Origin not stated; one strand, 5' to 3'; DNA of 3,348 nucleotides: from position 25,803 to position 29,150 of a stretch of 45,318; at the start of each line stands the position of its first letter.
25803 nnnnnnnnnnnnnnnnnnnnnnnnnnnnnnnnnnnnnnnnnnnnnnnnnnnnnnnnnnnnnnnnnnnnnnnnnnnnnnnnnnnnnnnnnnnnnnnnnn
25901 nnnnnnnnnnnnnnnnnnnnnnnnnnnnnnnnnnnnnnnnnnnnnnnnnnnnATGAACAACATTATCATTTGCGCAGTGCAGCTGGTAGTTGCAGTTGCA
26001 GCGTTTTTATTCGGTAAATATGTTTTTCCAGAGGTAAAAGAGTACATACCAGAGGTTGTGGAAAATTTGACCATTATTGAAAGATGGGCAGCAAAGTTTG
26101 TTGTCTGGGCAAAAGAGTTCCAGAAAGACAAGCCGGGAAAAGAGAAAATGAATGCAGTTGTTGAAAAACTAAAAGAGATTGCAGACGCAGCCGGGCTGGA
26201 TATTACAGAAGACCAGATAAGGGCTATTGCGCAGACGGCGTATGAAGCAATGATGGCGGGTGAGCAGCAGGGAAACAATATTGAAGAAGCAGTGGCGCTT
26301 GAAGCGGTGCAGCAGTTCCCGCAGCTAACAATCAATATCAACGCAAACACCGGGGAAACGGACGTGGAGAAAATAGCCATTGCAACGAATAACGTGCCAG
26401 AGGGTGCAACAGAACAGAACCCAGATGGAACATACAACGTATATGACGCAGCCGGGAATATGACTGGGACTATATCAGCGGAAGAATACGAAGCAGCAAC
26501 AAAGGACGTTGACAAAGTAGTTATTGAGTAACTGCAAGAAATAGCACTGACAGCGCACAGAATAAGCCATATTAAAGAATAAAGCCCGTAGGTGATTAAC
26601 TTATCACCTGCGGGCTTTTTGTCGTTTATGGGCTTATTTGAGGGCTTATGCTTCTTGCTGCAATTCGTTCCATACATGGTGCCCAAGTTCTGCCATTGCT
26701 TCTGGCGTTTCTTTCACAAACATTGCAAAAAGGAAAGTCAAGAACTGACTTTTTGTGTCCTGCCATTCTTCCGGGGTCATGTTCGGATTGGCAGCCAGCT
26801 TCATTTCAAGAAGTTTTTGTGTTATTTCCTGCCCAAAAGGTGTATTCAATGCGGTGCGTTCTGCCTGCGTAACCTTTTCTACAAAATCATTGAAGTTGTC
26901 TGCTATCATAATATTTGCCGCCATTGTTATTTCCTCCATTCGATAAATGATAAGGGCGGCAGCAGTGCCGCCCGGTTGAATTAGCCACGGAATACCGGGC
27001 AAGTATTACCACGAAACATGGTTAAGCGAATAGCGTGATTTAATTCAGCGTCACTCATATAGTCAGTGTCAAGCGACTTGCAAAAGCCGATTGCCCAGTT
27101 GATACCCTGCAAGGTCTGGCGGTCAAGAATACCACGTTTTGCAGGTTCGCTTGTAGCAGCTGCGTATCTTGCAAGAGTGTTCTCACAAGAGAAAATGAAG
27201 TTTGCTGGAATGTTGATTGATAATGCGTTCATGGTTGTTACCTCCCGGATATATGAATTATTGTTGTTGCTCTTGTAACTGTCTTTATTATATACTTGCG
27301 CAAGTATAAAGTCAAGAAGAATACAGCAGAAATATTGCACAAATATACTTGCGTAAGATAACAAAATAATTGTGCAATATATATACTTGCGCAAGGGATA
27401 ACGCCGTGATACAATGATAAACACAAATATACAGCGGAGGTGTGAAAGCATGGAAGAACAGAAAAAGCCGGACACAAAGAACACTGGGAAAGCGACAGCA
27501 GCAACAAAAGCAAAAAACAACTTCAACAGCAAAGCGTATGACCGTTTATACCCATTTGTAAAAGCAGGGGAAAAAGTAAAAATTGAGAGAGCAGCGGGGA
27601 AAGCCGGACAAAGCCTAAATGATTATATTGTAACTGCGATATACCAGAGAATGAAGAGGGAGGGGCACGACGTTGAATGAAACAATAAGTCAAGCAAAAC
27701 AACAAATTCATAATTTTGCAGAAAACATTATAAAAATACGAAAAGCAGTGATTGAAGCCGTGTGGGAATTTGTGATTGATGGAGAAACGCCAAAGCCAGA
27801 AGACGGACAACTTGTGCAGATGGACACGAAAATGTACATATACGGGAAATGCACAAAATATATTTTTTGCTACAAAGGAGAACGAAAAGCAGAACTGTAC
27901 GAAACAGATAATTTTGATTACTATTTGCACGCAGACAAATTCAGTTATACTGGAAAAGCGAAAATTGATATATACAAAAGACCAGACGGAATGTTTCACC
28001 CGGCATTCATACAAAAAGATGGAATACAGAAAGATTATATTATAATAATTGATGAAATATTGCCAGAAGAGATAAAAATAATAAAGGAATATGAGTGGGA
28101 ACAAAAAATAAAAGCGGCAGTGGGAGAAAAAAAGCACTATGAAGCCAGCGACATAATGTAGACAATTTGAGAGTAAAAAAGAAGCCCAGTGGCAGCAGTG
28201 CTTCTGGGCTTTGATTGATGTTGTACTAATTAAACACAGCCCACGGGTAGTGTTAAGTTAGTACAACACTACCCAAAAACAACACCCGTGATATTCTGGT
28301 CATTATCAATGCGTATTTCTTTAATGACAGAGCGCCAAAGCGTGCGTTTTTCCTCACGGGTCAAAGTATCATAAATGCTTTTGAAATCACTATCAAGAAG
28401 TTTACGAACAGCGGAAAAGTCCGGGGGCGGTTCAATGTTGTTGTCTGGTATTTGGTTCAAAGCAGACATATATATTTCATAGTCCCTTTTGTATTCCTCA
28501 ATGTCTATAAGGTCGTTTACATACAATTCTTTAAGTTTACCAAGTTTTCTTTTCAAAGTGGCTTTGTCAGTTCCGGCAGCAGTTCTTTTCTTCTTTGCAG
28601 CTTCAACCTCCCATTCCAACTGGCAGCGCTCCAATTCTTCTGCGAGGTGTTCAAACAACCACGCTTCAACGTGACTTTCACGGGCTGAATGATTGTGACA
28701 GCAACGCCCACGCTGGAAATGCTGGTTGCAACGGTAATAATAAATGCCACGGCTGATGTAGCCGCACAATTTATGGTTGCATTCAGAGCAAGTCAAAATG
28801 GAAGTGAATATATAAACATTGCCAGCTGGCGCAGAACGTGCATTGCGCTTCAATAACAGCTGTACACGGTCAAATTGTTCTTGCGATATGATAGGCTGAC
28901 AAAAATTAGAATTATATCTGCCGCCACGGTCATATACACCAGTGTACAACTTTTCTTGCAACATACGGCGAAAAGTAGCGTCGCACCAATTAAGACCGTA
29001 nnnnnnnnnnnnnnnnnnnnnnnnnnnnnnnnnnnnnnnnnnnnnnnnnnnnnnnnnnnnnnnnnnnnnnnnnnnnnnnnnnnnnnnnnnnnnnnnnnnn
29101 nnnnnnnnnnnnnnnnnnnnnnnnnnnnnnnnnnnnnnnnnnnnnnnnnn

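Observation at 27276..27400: Near-identical operator-in-spacer promoter duplicated 13 kb apart in opposite orientation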

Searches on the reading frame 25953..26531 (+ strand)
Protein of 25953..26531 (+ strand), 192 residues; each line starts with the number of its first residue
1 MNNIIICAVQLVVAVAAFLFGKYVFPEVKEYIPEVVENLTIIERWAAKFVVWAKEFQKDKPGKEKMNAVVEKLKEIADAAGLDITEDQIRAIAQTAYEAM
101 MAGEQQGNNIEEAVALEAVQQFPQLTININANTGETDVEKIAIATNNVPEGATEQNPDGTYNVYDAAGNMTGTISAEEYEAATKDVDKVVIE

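Call 12: search_protein_families(library=phrogs, max_evalue=0.01, proteins=[window:25953-26531:+])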
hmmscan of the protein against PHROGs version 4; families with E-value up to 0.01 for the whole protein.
window:25953-26531:+ (192 aa): 4 families
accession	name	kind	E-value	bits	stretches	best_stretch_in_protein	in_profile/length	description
phrog_33061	-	unknown function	1.8e-10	41.9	1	140-187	44-91/242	-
phrog_6918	-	lysis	4.3e-08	34.2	1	1-113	1-111/114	holin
phrog_8444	-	unknown function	0.00024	22.3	1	9-110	13-112/134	-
phrog_15303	-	unknown function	0.0028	18.7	1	41-108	39-107/119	-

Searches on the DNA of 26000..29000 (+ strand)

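Call 6: search_dna_similar(query=window:26000-29000:+, collection=phages, mode=near)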
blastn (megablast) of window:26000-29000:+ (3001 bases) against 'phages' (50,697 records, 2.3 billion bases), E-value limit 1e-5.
No match.

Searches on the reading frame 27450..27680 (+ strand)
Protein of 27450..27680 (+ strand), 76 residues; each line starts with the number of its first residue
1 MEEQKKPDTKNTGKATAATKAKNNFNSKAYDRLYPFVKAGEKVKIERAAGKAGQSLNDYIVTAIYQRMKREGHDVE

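Call 11: search_protein_families(library=pfam, max_evalue=0.1, proteins=[window:27450-27680:+])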
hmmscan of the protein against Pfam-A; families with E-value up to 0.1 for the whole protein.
window:27450-27680:+ (76 aa): 2 families
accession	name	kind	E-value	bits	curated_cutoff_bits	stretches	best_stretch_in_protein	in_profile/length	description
PF08681.18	TacA1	-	0.0089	16.4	21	1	41-67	10-36/80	Antitoxin TacA 1-like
PF05534.18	HicB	-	0.029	14.7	21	1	44-64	31-51/51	HicB family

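Call 12: search_protein_families(library=phrogs, max_evalue=0.01, proteins=[window:27450-27680:+])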
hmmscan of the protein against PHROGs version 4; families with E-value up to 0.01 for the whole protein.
window:27450-27680:+ (76 aa): 2 families
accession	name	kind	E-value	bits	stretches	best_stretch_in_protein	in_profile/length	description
phrog_13890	-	unknown function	2.4e-13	50.8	1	15-71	2-58/73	-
phrog_19714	-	unknown function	0.0052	18.4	1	37-72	39-74/75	-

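Call 18: find_related_loci(query=window:27450-27680:+, collection=viral_contigs, flank=3000)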
Query window:27450-27680:+ (76 aa) in viral_contigs; peptide patterns used: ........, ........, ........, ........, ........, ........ (x = any residue, [..] = any of these).
21 stretches matched a pattern; 5 encode a relative of the query (tblastn E <= 1e-3); 5 distinct loci.
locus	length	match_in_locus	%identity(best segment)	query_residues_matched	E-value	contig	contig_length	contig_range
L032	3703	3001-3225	80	2-76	2e-37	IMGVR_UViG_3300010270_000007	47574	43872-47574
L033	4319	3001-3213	79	3-73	2e-35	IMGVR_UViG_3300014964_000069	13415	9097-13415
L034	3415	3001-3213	79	3-73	2e-35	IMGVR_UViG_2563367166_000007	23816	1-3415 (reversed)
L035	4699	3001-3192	78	7-70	1e-31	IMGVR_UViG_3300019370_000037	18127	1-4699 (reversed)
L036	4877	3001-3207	77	3-71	1e-31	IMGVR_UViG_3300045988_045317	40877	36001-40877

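Call 23: search_dna_similar(query=window:27450-27680:+, collection=phages, mode=protein, max_evalue=0.001, max_rows=30)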
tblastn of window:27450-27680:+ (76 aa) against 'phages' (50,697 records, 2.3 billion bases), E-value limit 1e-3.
Records with a match: 1; places in all: 1; records where one place covers at least 80% of the query: 0.
Best place of each record, by identity: <60% 1.
By first word of the organism name: Dulem 1.
By host as written in the record: Propithecus coquereli 1.
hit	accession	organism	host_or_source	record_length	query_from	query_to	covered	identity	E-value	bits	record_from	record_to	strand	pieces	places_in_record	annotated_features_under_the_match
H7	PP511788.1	Dulem virus 34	Propithecus coquereli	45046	30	64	46%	54.3%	1e-4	44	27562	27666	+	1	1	hypothetical protein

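Call 32: find_related_loci(query=A2, collection=viral_contigs, flank=2500)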
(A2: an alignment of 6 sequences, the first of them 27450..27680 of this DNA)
Query A2 (76 aa) in viral_contigs; peptide patterns used: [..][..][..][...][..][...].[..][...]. (x = any residue, [..] = any of these).
209 stretches matched a pattern; 76 encode a relative of the query (tblastn E <= 1e-3); 76 distinct loci.
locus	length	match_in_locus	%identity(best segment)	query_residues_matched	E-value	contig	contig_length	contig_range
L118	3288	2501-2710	79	4-73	4e-34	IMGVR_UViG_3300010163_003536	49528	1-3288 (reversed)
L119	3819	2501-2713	79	3-73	3e-34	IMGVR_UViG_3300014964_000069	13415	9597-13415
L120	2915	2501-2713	79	3-73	3e-34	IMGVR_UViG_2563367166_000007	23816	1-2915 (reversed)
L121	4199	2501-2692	78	7-70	2e-30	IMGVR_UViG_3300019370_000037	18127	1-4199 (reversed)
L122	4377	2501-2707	77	3-71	2e-30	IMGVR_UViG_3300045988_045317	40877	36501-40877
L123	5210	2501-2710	76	3-72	5e-30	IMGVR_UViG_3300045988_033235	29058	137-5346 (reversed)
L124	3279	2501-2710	60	9-76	5e-21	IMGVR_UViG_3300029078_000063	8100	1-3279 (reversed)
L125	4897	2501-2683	54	14-74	5e-15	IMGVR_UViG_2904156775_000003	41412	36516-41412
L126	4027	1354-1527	55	14-71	5e-15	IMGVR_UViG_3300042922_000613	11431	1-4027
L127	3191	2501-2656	54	17-68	2e-14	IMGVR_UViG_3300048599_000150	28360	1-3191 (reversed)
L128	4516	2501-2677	56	16-74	2e-14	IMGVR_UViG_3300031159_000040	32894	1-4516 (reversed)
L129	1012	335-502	55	7-64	2e-14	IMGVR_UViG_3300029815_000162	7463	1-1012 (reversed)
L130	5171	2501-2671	49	14-70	7e-14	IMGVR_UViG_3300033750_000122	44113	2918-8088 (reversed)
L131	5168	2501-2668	53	7-64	1e-13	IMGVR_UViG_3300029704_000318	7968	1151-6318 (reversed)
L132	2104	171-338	53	7-64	1e-13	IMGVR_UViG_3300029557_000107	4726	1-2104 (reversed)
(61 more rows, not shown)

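Call 41: find_homologous_proteins(query=window:27450-27680:+, max_evalue=0.001)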
Query window:27450-27680:+ (76 aa): 43 proteins with E <= 0.001 among 44 candidates.
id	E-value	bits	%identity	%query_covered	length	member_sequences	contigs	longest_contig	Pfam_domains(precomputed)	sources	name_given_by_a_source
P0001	3.5e-42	158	100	100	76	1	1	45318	-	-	-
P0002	1.3e-40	153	96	100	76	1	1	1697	-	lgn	-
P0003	2.7e-36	140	86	100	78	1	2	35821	-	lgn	-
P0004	3.0e-36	140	86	100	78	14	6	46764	-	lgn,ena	-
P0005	1.9e-35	137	84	100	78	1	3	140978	-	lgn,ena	-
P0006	1.1e-34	135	82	100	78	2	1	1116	-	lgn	-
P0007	4.0e-34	133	85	99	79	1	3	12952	-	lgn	-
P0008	1.0e-33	132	83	99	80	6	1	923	-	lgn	-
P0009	5.9e-33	129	83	99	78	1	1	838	-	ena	-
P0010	1.2e-32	128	79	100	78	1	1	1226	-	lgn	-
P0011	5.3e-32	126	80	99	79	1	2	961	-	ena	-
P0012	9.0e-32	126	80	99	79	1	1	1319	-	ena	-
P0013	2.3e-31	124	80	100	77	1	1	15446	-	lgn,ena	-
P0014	2.4e-31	124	79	99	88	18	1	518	-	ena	-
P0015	7.0e-31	123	79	100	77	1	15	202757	-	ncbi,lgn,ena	-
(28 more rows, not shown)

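Call 44: search_solved_structures(query=A3, max_evalue=10, show_alignments=2)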
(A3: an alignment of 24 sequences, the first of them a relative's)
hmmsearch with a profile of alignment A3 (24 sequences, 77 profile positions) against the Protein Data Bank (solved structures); distinct sequences matched with E-value up to 10: 6.
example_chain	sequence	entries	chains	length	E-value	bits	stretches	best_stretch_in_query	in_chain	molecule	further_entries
3qoq_A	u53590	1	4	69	0.55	13.5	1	20-72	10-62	Alginate and motility regulator Z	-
9x29_A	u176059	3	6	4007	0.8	13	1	32-68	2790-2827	PKS-NRPS hybrid synthetase psoA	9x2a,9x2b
2jxt_A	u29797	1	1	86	0.8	13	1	27-72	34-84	50S ribosomal protein LX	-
9x2c_A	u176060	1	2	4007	0.82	13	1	32-68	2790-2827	PKS-NRPS hybrid synthetase psoA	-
9sob_A8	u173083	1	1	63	1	12.6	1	42-72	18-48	Nuclear pore complex protein NUP93A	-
9yfx_A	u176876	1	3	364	2.7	11.3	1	22-57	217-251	KrKA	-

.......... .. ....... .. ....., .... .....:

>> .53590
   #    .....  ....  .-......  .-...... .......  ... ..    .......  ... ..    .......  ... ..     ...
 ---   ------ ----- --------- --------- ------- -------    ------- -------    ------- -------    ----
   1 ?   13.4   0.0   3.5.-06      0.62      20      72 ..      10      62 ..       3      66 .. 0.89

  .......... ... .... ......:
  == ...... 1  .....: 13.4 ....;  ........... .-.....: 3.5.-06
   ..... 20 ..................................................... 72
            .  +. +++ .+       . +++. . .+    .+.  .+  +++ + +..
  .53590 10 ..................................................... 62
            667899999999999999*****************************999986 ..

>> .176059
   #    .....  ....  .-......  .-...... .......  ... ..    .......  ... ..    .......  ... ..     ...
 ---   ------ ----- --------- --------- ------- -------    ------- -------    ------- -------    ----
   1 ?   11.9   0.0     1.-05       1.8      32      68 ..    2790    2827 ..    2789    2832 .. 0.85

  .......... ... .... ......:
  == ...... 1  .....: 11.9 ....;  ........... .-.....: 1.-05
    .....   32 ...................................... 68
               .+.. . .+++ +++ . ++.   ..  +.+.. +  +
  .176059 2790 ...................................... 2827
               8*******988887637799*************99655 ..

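Call 48: predict_structure(alignment_id=A3)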
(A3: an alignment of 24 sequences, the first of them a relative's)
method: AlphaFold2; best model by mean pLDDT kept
length: 76 residues; sequences in the alignment: 24
mean_pLDDT: 67.1   pTM: 0.42
mean pLDDT of the five models: 67.1, 65.6, 65.6, 64.4, 63.5
residues with pLDDT >= 90: 2; 70-90: 32; 50-70: 28; < 50: 14
segments of 3 or more residues with pLDDT < 50: 1-11
pLDDT, mean of each block of 10 residues (from residue 1): 45 53 50 60 84 87 87 74
secondary structure, 60 per line:
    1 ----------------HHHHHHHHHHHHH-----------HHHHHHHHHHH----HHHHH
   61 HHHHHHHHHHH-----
elements in order: H17-29 H41-51 H56-71

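Call 51: fold_search(model_id=the predicted structure, library=pdb)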
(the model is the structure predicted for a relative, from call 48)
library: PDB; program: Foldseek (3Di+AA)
matches with E <= 10: 60; with E <= 0.001: 0
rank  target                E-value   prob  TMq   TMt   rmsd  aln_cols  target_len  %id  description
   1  1baz_A                1.4e+00  0.91  0.43  0.65   1.7        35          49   23  ARC REPRESSOR MUTANT PHE10VAL (released 1998-06-17)
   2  1myl_A                1.4e+00  0.84  0.39  0.63   1.5        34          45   29  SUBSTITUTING HYDROPHOBIC RESIDUES FOR A BURIED SALT BRIDGE ENHANCES PROTEIN STABILITY BUT DOES NOT REDUCE CONFORMATION (released 1995-01-26)
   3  5d6b                  1.6e+00  0.25  0.36  0.07   9.4        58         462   19  Human fumarase (wild type) (released 2016-08-24)
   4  1baz_C                1.7e+00  0.84  0.42  0.66   1.5        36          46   25  ARC REPRESSOR MUTANT PHE10VAL (released 1998-06-17)
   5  1bdv_B                2.0e+00  0.77  0.41  0.57   1.5        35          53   26  ARC FV10 COCRYSTAL (released 1999-01-06)
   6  1u9p                  2.0e+00  0.72  0.44  0.35   1.6        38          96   24  Permuted single-chain Arc (released 2005-02-15)
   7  1bdv_D                2.8e+00  0.82  0.40  0.61   0.4        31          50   26  ARC FV10 COCRYSTAL (released 1999-01-06)
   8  2ba3_MODEL_1_A        2.8e+00  0.23  0.34  0.48   7.7        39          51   23  NMR Structure of NikA N-terminal Fragment (released 2006-10-03)
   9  1p94_MODEL_1_A        2.8e+00  0.16  0.39  0.39  10.0        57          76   14  NMR Structure of ParG symmetric dimer (released 2004-01-13)
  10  1myk_A                3.0e+00  0.77  0.41  0.66   0.6        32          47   25  CRYSTAL STRUCTURE, FOLDING, AND OPERATOR BINDING OF THE HYPERSTABLE ARC REPRESSOR MUTANT PL8 (released 1995-01-26)
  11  5zgn_B                3.2e+00  0.41  0.45  0.42   4.4        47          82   23  The crystal structure of KacTA-DNA complex (released 2019-04-03)
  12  6v8f_A                3.2e+00  0.15  0.36  0.07   9.4        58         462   19  Crystal structure of recombinat mutant Q185R of human fumarase (released 2020-12-16)
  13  3ft7_A                3.5e+00  0.35  0.43  0.67   3.1        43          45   19  Crystal structure of an extremely stable dimeric protein from sulfolobus islandicus (released 2009-10-20)
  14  6gto                  3.7e+00  0.69  0.38  0.46   0.5        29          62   31  Structure of the AtaR antitoxin (released 2019-03-06)
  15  6vbe_A                3.7e+00  0.14  0.36  0.07   9.4        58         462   19  Crystal structure of recombinant mutant H180R of human fumarase (released 2020-12-23)
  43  1b28_MODEL_1_A        7.7e+00  0.13  0.42  0.56   5.6        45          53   22  ARC REPRESSOR MYL MUTANT FROM SALMONELLA BACTERIOPHAGE P22 (released 1999-11-03)
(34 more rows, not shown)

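Call 68: find_related_loci(query=A3, collection=genome_contigs, flank=2500)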
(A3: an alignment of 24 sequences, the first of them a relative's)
Query A3 (76 aa) in genome_contigs; peptide patterns used: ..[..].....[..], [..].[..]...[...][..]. (x = any residue, [..] = any of these).
190 stretches matched a pattern; 85 encode a relative of the query (tblastn E <= 1e-3); the best 80 are kept; 80 distinct loci.
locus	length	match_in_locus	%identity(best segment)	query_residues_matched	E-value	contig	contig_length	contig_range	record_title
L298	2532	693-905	80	3-73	2e-34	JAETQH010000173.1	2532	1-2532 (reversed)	MAG: Lachnospiraceae bacterium isolate S26_Bin3 scaffold_22010, whole genome shotgun sequence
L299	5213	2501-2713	80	3-73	2e-34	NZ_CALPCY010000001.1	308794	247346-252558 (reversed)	Otoolea muris strain DSM 111138 NODE_1_length_308794_cov_115.856147, whole genome shotgun sequence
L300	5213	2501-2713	77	3-73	2e-34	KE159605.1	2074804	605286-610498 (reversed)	Lachnospiraceae bacterium M18-1 genomic scaffold acPFy-supercont1.1, whole genome shotgun sequence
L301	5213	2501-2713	79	3-73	4e-34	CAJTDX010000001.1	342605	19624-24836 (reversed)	Lachnospiraceae bacterium isolate B57_57_RB_H genome assembly, contig: MGBC000118.1, whole genome shotgun sequence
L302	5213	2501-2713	80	3-73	5e-34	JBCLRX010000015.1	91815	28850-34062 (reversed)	Lachnospiraceae bacterium 29-84 voucher GPTB0079 scaffold15, whole genome shotgun sequence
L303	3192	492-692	79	7-73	1e-32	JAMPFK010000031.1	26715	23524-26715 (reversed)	MAG: Bacteroides fragilis isolate NALB_7861_10 Scaffold_#31__SCF_031___26715_bp, whole genome shotgun sequence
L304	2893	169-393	81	2-76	2e-32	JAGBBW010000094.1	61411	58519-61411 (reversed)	MAG: Lachnospiraceae bacterium isolate RGIG8977 Water_deer_Rectum-2__c410007, whole genome shotgun sequence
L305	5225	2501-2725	79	2-76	1e-31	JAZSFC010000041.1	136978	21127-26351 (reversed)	MAG: Lachnospiraceae bacterium isolate T1900044585_TS20190051.MAGScoT_cleanbin_000023 SGB_594_k141_847840, whole genome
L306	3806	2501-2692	78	7-70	2e-30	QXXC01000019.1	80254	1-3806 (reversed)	Clostridiaceae bacterium strain 1XD21-72 Scaffold19_1, whole genome shotgun sequence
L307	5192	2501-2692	78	7-70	2e-30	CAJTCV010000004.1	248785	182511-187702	Lachnospiraceae bacterium isolate B55_55_CC_H genome assembly, contig: MGBC000115.4, whole genome shotgun sequence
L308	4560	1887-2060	59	14-71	2e-17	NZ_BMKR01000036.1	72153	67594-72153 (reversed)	Paenibacillus albidus strain CGMCC 1.16134 sequence036, whole genome shotgun sequence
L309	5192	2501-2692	48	8-71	4e-16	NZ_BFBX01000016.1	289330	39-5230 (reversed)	Paenibacillus sp. 598K contig_0016, whole genome shotgun sequence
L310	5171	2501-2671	51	14-70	4e-16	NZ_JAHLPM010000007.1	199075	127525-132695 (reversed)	Tissierella simiarum strain MSJ-40 M40_ctg0007, whole genome shotgun sequence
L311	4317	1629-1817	51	14-76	5e-16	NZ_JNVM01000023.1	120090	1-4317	Paenibacillus tyrfis strain MSt1 Contig_23, whole genome shotgun sequence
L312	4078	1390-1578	51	14-76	6e-16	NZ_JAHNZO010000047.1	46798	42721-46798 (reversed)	Paenibacillus oleatilyticus strain SM69 NODE_47_length_46798_cov_45.318872, whole genome shotgun sequence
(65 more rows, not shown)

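Call 76: search_dna_similar(query=window:27450-27680:+, collection=plasmids, mode=protein, max_evalue=0.001, max_rows=25)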
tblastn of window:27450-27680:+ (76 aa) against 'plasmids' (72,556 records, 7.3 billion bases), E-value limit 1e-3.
No match.

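Call 78: search_protein_families(library=ncbifam, max_evalue=0.1, proteins=[window:27450-27680:+])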
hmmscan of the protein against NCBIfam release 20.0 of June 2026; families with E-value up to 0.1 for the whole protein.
window:27450-27680:+ (76 aa): 0 families

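Call 85: search_protein_representatives(alignment_id=A3)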
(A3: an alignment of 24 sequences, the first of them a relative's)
Query: 24 sequences, 77 profile positions. Proteins with E-value up to 0.001 (for the whole library): 2067; up to 1e-10: 164; up to 1e-30: 4. The best 150 are listed.
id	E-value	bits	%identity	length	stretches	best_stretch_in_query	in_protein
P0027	2.5e-36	139.6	-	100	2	2-73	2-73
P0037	2.6e-34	133.2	-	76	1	7-76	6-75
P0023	3.1e-34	132.9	-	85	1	2-73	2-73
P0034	6.5e-33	128.7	-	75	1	2-76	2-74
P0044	1.0e-26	108.8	-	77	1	15-73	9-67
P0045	1.4e-25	105.2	-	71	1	6-70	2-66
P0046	1.1e-23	99.1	-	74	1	11-76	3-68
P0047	3.7e-22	94.2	-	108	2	14-69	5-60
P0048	6.9e-22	93.4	-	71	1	10-69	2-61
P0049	3.2e-20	88.0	-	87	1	6-65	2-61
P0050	1.4e-19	86.0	-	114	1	12-69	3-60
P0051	1.4e-19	85.9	-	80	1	14-72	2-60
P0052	7.6e-18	80.4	-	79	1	13-63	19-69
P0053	1.6e-17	79.4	-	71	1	9-66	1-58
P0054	3.8e-17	78.2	-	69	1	15-72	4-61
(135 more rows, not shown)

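Call 87: search_protein_families(library=pfam, alignment_id=A4, max_evalue=0.01)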
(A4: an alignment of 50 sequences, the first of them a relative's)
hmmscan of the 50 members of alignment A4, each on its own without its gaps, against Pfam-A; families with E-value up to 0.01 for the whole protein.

A. member 1, P0001 (76 aa): 1 family
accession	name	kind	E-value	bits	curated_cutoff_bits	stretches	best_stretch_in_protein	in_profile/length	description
PF08681.18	TacA1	-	0.0089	16.4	21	0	41-67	10-36/80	Antitoxin TacA 1-like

B. families by the number of members that match (of 50 scanned): 14 families
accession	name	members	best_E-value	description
PF08681.18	TacA1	14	9.9e-05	Antitoxin TacA 1-like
PF05534.18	HicB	10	0.00011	HicB family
PF03869.20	Arc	8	7.9e-06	Arc-like DNA binding domain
PF21983.2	NikA-like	6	1.6e-05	Mobilization protein NikA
PF09386.16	ParD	5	0.001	Antitoxin ParD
PF19807.5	DUF6290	2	2e-05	Family of unknown function (DUF6290)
PF07878.17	RHH_5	2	0.00032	CopG-like RHH_1 or ribbon-helix-helix domain, RHH_5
PF01402.27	RHH_1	1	0.0005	Ribbon-helix-helix protein, copG family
PF14207.11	DpnD-PcfM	1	0.0022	DpnD/PcfM-like protein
PF24983.1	DUF7774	1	0.0023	Domain of unknown function (DUF7774)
PF07704.17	PSK_trans_fac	1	0.0031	Rv0623-like transcription factor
PF16777.11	RHH_7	1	0.0048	Transcriptional regulator, RHH-like, CopG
PF05597.16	Phasin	1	0.0078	Poly(hydroxyalcanoate) granule associated protein (phasin)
PF23929.1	DUF7267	1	0.008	Family of unknown function (DUF7267)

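Call 88: search_solved_structures(query=A4, max_evalue=1, show_alignments=1)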
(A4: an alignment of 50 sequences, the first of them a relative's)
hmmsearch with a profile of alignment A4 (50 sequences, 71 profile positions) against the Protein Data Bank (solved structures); distinct sequences matched with E-value up to 1: 16.
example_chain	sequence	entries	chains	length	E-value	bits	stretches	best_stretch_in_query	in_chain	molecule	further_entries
1u9p_A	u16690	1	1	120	0.00036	23.7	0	36-65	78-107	pArc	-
3qoq_A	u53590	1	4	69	0.00043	23.5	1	11-64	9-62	Alginate and motility regulator Z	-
1b28_A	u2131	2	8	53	0.0008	22.6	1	36-64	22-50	PROTEIN (REGULATORY PROTEIN ARC) | ARC REPRESSOR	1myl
5zgn_A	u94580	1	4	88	0.35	14.2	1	23-65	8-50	KacA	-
2k1o_A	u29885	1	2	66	0.38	14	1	28-67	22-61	Putative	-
6ajn_C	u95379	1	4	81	0.4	14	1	23-64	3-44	DUF1778 domain-containing protein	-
7ak7_C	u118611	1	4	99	0.41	13.9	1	23-61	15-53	CopG family transcriptional regulator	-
6ajm_C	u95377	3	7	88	0.44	13.8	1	23-64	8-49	DUF1778 domain-containing protein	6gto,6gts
1y9b_A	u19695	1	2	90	0.47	13.7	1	32-65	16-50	conserved hypothetical protein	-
9sob_A8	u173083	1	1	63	0.6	13.4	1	35-65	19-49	Nuclear pore complex protein NUP93A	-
1nla_A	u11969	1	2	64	0.61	13.4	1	36-66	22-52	Transcriptional repressor arc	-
1baz_A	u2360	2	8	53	0.66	13.3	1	36-64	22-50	ARC REPRESSOR | PROTEIN (ARC FV10 REPRESSOR)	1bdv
1myk_A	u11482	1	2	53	0.67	13.2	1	36-64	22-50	ARC REPRESSOR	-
1arq_A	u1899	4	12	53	0.67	13.2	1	36-64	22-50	ARC REPRESSOR | PROTEIN (GENE-REGULATING PROTEIN ARC) | PROTEIN (ARC REPRESSOR)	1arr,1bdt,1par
1qtg_A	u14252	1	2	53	0.68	13.2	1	36-64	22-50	Transcriptional repressor arc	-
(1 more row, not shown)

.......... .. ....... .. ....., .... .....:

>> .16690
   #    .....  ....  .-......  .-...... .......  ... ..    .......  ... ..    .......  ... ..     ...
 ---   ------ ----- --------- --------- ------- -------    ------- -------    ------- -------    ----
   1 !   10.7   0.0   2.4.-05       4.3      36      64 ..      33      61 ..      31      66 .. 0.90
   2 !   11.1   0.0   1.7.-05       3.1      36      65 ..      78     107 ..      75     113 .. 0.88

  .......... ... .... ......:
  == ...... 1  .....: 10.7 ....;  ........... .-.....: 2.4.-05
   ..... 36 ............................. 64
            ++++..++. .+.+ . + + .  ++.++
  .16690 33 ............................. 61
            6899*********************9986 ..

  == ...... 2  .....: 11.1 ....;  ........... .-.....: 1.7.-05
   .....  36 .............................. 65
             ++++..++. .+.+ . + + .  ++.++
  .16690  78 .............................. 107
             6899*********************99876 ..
